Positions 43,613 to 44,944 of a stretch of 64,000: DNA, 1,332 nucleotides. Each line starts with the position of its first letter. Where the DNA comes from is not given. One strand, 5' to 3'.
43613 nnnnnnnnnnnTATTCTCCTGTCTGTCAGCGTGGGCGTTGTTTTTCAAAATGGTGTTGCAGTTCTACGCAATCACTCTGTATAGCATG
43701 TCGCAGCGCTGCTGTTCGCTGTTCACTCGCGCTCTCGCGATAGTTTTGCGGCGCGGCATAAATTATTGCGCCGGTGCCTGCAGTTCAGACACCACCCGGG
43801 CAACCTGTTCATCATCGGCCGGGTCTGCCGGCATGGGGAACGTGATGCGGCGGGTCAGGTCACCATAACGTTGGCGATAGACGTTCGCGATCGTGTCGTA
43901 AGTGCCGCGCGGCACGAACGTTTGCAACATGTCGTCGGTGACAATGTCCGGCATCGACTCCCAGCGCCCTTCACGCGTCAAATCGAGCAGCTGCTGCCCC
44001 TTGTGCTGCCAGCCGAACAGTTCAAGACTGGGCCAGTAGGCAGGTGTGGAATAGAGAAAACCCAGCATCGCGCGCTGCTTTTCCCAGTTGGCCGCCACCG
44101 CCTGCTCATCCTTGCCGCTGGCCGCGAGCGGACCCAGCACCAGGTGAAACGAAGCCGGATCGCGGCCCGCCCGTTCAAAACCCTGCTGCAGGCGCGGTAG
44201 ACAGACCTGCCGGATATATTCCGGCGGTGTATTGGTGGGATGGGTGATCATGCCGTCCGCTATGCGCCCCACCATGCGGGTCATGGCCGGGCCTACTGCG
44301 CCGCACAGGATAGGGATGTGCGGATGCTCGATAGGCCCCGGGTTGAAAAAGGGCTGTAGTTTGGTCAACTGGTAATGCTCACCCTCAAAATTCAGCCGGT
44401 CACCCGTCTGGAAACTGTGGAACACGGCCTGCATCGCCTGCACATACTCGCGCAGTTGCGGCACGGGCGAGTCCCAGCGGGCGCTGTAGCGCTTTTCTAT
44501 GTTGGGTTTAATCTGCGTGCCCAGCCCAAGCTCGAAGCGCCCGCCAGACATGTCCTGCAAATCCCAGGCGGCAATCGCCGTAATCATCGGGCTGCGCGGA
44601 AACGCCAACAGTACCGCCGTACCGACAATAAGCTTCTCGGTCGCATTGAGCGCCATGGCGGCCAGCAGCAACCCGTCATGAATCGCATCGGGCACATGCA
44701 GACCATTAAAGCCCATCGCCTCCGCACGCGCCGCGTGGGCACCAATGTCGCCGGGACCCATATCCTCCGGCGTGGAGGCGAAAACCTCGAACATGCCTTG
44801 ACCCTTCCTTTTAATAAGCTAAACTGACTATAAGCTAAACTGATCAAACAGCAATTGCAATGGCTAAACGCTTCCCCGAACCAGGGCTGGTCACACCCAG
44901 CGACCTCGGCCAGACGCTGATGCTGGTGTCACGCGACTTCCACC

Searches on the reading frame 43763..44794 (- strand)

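Call 26: search_protein_families(library=pfam, proteins=[window:43763-44794:-], max_evalue=0.001)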
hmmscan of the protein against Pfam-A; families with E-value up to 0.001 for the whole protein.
window:43763-44794:- (343 aa): 1 family
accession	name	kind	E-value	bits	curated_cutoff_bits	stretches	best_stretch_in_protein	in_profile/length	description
PF00296.26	Bac_luciferase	-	4.1e-59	200.9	27.9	1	12-308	20-306/314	Luciferase-like monooxygenase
